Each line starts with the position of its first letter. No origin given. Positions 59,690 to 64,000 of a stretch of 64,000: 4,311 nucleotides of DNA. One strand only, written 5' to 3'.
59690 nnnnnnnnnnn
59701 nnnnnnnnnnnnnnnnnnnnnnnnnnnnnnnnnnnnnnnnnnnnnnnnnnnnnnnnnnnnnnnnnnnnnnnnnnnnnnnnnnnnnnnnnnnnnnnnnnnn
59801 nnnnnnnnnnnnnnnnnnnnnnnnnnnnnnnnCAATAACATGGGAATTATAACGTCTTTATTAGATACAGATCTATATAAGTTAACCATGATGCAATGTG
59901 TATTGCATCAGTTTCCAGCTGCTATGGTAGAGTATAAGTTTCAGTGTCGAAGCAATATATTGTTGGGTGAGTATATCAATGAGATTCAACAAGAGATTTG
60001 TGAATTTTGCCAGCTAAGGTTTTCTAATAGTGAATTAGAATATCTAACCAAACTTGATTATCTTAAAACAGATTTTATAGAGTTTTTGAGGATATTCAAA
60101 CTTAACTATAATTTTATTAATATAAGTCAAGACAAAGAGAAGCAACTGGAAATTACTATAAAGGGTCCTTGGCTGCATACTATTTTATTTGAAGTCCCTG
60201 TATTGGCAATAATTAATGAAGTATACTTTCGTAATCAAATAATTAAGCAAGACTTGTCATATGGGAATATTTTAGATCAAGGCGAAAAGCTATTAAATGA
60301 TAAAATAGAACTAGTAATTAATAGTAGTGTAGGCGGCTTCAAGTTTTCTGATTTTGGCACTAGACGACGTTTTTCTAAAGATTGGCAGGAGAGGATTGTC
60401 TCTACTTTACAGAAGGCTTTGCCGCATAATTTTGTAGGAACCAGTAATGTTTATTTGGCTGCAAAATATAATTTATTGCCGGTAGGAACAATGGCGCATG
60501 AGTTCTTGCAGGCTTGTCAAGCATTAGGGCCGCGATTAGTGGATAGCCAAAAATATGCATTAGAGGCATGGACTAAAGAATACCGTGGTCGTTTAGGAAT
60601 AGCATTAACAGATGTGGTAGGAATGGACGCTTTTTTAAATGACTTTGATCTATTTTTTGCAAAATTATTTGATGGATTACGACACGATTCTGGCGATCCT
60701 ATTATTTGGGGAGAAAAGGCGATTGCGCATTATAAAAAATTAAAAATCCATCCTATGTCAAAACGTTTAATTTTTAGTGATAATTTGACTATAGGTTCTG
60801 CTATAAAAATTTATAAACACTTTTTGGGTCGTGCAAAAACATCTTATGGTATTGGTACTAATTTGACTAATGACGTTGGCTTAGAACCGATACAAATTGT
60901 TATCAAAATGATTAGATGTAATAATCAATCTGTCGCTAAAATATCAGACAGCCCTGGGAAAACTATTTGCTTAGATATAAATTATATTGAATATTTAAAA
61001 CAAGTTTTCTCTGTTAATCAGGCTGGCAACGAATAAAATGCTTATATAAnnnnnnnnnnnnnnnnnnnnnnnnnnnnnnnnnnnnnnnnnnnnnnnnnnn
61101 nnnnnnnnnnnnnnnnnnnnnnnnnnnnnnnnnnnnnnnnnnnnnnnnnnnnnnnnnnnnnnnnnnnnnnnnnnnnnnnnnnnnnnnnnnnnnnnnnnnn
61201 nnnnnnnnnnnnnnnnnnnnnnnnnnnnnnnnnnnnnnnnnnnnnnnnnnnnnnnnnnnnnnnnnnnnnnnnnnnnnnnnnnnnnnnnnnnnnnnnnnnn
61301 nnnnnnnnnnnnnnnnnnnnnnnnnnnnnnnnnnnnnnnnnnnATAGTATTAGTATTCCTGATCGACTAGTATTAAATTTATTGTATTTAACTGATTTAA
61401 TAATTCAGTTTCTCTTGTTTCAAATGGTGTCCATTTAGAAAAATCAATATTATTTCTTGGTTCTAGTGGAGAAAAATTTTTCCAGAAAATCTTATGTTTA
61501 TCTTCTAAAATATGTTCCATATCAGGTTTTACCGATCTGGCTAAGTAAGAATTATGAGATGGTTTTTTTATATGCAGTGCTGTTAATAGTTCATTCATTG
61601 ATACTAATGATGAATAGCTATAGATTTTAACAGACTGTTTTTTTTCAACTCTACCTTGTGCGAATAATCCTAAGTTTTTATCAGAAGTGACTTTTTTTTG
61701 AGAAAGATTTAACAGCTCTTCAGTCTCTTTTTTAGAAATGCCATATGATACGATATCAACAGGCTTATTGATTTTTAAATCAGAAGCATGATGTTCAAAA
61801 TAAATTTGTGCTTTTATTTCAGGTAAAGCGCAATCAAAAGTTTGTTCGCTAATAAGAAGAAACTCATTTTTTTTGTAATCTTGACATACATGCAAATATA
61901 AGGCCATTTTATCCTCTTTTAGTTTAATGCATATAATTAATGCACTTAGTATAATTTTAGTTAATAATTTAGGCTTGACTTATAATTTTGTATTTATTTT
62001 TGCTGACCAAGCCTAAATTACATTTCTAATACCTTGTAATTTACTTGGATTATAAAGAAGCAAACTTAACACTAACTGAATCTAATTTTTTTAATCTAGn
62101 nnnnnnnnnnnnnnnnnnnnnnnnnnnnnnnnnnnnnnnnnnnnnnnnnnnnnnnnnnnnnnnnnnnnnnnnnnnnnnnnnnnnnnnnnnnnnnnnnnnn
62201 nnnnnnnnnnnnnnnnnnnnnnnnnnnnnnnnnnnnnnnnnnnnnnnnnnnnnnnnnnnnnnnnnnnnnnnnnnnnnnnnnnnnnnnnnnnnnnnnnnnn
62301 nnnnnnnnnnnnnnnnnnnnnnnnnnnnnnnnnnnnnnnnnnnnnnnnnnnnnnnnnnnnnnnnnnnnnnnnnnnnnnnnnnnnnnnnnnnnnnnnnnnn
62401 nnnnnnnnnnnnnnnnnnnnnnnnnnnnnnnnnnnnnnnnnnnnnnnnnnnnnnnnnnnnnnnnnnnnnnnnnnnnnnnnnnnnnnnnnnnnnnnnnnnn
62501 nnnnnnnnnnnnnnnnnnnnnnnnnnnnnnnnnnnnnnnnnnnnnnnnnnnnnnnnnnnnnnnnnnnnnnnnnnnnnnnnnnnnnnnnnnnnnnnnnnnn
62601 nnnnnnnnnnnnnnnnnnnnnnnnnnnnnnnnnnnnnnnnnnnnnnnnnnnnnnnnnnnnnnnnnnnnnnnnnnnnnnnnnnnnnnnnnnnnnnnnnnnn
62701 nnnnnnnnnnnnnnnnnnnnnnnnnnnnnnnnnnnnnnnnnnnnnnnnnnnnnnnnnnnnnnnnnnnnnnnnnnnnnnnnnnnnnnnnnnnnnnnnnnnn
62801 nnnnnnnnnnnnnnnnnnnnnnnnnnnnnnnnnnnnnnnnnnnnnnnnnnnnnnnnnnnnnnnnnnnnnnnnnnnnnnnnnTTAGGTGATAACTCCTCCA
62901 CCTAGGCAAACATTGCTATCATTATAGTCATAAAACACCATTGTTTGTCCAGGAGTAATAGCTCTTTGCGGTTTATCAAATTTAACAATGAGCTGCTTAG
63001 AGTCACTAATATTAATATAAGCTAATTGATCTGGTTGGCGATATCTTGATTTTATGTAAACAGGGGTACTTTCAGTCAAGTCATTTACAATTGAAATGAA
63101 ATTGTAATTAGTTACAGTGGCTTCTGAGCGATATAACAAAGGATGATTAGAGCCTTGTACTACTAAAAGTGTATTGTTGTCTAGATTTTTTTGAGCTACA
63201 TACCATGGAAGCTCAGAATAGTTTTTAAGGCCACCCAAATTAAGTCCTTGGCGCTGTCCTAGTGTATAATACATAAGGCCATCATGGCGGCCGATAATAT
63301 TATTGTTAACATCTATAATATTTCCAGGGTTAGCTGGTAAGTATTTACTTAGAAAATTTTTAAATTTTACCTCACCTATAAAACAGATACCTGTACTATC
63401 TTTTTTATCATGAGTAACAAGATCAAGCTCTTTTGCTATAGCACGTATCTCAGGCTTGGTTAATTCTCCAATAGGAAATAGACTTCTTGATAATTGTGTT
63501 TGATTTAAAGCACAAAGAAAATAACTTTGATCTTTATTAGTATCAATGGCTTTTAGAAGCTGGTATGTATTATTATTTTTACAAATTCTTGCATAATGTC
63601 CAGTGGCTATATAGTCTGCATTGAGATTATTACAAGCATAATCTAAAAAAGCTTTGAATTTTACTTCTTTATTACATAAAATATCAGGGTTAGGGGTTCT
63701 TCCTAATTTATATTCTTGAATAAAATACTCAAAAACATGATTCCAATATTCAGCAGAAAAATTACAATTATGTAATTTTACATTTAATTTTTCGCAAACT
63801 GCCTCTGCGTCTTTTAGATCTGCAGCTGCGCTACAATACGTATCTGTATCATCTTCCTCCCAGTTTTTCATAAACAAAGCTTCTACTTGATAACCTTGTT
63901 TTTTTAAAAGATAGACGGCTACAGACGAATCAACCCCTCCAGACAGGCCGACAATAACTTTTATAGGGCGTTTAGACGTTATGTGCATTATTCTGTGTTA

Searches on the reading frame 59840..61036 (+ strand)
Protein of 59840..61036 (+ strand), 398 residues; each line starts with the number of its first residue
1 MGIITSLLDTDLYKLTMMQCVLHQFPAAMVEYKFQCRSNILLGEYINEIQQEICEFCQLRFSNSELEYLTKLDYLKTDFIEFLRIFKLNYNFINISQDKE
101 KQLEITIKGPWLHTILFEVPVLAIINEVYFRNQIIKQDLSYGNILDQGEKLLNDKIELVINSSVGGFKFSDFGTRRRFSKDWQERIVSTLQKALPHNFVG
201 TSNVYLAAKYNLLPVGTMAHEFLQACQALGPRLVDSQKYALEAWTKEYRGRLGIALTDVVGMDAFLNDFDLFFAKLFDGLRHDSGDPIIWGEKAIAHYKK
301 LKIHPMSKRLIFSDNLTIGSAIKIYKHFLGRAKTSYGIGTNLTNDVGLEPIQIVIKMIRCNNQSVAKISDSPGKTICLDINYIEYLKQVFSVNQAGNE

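Call 87: search_protein_families(library=pfam, proteins=[window:59840-61036:+], max_evalue=0.001)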
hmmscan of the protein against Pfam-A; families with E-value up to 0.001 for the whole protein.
window:59840-61036:+ (398 aa): 2 families
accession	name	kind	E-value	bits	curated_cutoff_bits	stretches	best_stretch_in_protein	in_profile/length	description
PF04095.22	NAPRTase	-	5.3e-79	265.8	20.8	1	167-392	1-237/239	Nicotinate phosphoribosyltransferase (NAPRTase) family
PF17767.7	NAPRTase_N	-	7.3e-37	126.9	32.6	1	8-126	1-125/125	Nicotinate phosphoribosyltransferase (NAPRTase) N-terminal domain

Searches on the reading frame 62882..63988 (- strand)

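Call 87: search_protein_families(library=pfam, proteins=[window:62882-63988:-], max_evalue=0.001)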
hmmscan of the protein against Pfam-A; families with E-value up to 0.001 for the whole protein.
window:62882-63988:- (368 aa): 8 families
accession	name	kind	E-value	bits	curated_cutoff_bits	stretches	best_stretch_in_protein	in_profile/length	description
PF03054.22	tRNA_Me_trans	-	1.5e-84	283.1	20.6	1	10-205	2-201/202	tRNA methyl transferase HUP domain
PF20259.3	tRNA_Me_trans_M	-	3.2e-23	81.5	27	1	210-278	1-66/66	tRNA methyl transferase PRC-barrel domain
PF20258.4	tRNA_Me_trans_C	-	2.5e-17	63.4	20.6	1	289-367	3-77/77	Aminomethyltransferase beta-barrel domain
PF02540.23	NAD_synthase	-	3.4e-07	30.1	21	1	9-78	19-82/242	NAD synthase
PF06508.19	QueC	-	4.4e-06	26.8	22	1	10-72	1-55/210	Queuosine biosynthesis protein QueC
PF02568.20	ThiI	-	1.5e-05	25.1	20.5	1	10-44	5-39/197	Thiamine biosynthesis protein (ThiI)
PF00733.27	Asn_synthase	-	0.0004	20.6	21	1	11-80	20-82/354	Asparagine synthase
PF01171.26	ATP_bind_3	-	0.00052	20.2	27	0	10-91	1-69/182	PP-loop family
